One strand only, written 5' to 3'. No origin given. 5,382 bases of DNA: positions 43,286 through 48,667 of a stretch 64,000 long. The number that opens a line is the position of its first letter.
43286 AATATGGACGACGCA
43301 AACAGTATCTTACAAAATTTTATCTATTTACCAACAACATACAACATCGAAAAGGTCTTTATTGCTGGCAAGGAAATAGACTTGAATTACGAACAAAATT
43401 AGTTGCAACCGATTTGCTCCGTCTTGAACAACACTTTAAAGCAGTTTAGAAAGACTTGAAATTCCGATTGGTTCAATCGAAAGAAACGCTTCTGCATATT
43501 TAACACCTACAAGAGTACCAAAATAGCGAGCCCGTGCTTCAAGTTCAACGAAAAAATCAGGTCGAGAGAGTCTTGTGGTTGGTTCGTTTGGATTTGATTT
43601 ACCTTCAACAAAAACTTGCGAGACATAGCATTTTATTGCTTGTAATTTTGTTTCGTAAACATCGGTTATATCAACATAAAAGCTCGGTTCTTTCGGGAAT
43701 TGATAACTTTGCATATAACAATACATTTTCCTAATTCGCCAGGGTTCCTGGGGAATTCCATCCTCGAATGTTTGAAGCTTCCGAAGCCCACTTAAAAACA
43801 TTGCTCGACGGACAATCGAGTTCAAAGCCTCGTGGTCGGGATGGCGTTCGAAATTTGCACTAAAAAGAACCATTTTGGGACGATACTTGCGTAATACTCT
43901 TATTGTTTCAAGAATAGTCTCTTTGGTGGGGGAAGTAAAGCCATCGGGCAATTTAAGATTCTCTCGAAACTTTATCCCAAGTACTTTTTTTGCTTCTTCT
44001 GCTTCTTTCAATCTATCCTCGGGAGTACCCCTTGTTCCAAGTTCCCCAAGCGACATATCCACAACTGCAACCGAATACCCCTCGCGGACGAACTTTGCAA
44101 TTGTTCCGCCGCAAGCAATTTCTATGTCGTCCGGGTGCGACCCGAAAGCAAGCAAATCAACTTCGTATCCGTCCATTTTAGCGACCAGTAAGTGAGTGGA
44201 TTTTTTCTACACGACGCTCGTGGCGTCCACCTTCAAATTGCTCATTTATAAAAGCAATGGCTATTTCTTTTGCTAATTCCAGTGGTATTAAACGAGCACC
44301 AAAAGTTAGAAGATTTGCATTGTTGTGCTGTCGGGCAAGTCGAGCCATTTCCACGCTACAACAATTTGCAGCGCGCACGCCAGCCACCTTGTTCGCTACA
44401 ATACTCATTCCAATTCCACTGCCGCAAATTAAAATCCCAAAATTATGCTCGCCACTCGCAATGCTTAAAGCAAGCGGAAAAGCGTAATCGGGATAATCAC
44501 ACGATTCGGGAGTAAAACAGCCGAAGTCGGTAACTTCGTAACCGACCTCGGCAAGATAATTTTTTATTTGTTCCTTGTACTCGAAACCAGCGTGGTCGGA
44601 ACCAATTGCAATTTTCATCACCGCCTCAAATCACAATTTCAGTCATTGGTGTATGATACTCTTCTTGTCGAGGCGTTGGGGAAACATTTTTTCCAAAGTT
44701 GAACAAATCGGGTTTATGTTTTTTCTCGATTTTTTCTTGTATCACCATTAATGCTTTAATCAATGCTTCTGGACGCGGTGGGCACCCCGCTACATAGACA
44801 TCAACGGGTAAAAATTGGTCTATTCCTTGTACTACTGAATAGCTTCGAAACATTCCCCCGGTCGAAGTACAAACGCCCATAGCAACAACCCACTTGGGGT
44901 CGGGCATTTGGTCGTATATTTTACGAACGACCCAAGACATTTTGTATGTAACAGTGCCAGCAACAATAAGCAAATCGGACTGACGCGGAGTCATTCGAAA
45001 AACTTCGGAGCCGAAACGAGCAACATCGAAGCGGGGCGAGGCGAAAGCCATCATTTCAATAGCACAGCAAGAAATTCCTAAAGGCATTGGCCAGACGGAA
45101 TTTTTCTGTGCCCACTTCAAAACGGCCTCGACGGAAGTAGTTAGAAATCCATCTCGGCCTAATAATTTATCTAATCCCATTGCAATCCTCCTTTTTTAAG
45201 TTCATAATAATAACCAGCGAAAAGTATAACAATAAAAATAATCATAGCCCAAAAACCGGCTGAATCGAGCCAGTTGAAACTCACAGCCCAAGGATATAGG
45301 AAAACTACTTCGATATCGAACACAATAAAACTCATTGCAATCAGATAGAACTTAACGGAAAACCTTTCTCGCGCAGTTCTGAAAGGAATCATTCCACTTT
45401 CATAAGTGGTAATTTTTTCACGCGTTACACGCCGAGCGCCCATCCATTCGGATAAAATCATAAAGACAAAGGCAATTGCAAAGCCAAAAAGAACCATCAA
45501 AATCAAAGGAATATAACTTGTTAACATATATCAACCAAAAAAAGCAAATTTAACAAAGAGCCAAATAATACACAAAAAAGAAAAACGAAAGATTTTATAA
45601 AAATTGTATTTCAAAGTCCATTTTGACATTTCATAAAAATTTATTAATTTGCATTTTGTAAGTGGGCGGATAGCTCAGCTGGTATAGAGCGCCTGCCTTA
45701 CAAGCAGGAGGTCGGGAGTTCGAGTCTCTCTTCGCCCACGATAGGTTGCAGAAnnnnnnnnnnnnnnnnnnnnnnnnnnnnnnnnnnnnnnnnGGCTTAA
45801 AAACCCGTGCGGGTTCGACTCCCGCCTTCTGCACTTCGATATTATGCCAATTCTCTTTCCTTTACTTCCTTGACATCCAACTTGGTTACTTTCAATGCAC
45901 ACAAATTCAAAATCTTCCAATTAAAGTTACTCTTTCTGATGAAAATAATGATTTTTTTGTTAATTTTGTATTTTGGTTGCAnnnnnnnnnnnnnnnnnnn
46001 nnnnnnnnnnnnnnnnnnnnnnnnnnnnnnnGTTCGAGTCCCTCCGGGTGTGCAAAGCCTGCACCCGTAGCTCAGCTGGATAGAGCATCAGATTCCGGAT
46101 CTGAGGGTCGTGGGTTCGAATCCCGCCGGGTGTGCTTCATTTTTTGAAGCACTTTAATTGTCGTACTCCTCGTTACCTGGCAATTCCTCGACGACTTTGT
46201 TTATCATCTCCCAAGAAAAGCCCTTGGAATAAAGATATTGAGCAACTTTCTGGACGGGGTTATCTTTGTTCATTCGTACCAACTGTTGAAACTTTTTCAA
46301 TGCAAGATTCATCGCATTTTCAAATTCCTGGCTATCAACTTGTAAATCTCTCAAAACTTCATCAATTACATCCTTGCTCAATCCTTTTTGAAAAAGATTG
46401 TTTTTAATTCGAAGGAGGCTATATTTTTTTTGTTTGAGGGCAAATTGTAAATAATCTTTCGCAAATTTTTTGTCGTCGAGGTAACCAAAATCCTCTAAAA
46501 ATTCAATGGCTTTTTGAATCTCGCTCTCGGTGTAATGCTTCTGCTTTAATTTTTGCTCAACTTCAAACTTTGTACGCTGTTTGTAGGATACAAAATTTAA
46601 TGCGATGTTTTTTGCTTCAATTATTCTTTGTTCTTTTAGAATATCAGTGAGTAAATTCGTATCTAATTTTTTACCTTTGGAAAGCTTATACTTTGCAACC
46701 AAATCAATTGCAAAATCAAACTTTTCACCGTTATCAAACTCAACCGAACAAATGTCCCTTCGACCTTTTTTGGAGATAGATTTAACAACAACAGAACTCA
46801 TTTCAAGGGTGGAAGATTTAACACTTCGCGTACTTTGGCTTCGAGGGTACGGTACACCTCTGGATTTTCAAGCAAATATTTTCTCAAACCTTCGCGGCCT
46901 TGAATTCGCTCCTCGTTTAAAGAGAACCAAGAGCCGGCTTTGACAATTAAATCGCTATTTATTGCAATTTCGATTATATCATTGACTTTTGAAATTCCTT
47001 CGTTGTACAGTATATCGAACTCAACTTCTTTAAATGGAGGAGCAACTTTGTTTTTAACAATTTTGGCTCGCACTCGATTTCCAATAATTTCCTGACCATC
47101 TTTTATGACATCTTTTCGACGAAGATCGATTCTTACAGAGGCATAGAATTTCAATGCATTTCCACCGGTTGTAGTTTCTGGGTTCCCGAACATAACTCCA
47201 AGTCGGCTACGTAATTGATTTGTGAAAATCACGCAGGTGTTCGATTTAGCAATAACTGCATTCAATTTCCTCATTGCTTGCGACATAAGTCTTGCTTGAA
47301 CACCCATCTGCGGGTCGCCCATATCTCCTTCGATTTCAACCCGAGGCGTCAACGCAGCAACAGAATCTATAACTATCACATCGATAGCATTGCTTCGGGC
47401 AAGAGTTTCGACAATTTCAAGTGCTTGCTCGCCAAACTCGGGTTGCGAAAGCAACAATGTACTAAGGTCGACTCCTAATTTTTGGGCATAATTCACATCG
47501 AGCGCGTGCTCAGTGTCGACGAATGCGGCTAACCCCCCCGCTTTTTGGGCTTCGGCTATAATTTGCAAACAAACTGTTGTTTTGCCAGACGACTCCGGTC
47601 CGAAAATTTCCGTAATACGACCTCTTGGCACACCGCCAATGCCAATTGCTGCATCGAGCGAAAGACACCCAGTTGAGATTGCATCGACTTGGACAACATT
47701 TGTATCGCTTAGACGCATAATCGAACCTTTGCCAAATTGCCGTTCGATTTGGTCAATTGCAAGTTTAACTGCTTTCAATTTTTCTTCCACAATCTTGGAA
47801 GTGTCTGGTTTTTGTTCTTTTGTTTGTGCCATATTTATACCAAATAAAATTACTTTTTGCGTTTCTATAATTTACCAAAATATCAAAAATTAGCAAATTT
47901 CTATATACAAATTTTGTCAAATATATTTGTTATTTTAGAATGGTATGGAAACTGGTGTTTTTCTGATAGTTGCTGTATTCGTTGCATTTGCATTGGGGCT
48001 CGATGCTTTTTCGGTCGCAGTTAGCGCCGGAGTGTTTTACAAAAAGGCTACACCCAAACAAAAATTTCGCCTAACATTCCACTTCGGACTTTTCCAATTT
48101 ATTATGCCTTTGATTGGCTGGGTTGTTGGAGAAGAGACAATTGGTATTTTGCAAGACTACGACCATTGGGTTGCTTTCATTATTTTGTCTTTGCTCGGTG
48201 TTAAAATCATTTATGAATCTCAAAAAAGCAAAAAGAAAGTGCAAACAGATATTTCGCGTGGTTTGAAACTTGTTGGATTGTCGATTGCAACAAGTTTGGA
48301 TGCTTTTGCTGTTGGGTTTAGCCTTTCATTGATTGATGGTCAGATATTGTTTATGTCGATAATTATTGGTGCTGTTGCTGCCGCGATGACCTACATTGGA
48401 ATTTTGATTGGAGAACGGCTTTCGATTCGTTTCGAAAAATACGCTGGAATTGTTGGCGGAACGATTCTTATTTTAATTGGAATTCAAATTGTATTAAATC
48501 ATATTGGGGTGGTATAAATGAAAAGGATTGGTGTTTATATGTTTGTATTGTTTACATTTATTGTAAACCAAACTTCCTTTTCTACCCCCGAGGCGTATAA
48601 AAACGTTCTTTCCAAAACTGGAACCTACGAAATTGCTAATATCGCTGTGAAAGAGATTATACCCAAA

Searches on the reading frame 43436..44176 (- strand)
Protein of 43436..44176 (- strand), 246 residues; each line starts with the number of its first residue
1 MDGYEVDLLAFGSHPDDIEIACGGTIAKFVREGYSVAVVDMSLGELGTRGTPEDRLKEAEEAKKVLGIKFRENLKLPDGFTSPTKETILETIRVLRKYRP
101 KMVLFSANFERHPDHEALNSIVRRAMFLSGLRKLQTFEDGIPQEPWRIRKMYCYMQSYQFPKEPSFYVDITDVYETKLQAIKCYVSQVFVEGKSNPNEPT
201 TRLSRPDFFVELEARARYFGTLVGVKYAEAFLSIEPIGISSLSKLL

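Call 25: search_protein_families(library=pfam, proteins=[window:43436-44176:-], max_evalue=0.00001)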
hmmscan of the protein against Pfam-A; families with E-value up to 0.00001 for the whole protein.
window:43436-44176:- (246 aa): 1 family
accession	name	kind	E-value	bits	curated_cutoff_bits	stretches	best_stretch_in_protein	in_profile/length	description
PF02585.22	PIG-L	-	6.8e-24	85.2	28.2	1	9-126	1-129/129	GlcNAc-PI de-N-acetylase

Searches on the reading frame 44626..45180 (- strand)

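Call 25: search_protein_families(library=pfam, proteins=[window:44626-45180:-], max_evalue=0.00001)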
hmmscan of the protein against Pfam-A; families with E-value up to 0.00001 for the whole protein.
window:44626-45180:- (184 aa): 1 family
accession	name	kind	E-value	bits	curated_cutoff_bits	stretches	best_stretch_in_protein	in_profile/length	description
PF01058.29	Oxidored_q6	-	6.3e-28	97.5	27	1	38-145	3-126/128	NADH ubiquinone oxidoreductase, 20 Kd subunit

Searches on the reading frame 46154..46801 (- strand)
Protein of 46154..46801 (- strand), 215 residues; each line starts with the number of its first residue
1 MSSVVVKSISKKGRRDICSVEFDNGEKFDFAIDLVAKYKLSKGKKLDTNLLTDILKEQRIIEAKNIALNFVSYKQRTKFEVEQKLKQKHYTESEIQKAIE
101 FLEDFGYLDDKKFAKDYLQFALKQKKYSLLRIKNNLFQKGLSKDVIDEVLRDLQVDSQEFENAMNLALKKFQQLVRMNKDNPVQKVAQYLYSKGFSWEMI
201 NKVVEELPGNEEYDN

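Call 25: search_protein_families(library=pfam, proteins=[window:46154-46801:-], max_evalue=0.00001)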
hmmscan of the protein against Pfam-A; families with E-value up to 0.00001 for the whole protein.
window:46154-46801:- (215 aa): 3 families
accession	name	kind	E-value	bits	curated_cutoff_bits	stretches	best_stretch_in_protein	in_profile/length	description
PF21982.2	RecX_HTH1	-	6.9e-21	74.4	26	1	63-102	1-40/40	RecX, first three-helix domain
PF21981.2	RecX_HTH3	-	6.7e-14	52.2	26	1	158-204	2-48/48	RecX, third three-helix domain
PF02631.22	RecX_HTH2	-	2.4e-10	40.9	26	1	109-150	1-42/42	RecX, second three-helix domain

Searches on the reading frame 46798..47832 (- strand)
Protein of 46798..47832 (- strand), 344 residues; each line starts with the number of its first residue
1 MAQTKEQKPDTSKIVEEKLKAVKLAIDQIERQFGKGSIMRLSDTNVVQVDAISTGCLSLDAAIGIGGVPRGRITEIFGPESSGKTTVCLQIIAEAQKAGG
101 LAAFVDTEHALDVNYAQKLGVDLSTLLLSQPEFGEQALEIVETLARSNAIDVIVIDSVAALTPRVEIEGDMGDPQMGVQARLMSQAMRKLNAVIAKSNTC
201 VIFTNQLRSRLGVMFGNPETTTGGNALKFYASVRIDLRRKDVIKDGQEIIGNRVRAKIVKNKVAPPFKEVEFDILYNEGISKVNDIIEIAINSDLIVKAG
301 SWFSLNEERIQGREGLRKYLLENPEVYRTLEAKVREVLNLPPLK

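Call 9: search_protein_families(library=pfam, proteins=[window:46798-47832:-])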
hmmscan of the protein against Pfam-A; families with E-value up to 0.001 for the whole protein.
window:46798-47832:- (344 aa): 7 families
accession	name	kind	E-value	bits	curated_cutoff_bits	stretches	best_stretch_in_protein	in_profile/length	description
PF00154.27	RecA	-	2.4e-132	440.6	27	1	20-281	1-262/262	recA bacterial DNA recombination protein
PF21096.2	RecA_C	-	2.4e-16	60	27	1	285-338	2-56/57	RecA C-terminal domain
PF08423.17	Rad51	-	2.6e-13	50.2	22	1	50-240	6-212/244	Rad51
PF06745.19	ATPase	-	2.1e-08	34.2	26.6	1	53-126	2-77/231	KaiC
PF13479.12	AAA_24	-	1.1e-05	25.8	27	1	76-163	7-78/195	AAA domain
PF00004.35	AAA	-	5.6e-05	24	21.2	1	76-214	3-126/131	ATPase family associated with various cellular activities (AAA)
PF01637.24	ATPase_2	-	0.00095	19.5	33.2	0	73-119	22-68/225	ATPase domain predominantly from Archaea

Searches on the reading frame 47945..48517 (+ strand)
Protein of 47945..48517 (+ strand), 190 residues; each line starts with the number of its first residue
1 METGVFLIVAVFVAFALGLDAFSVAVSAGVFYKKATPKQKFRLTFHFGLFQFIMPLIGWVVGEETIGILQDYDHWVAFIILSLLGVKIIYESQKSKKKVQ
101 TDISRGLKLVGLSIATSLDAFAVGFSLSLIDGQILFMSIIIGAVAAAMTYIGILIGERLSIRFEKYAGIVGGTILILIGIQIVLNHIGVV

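Call 9: search_protein_families(library=pfam, proteins=[window:47945-48517:+])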
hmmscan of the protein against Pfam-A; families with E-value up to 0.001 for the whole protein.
window:47945-48517:+ (190 aa): 1 family
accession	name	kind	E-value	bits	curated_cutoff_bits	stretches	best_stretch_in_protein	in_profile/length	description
PF02659.21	Mntp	-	2.2e-44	151.3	24.4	1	36-182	3-151/152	Putative manganese efflux pump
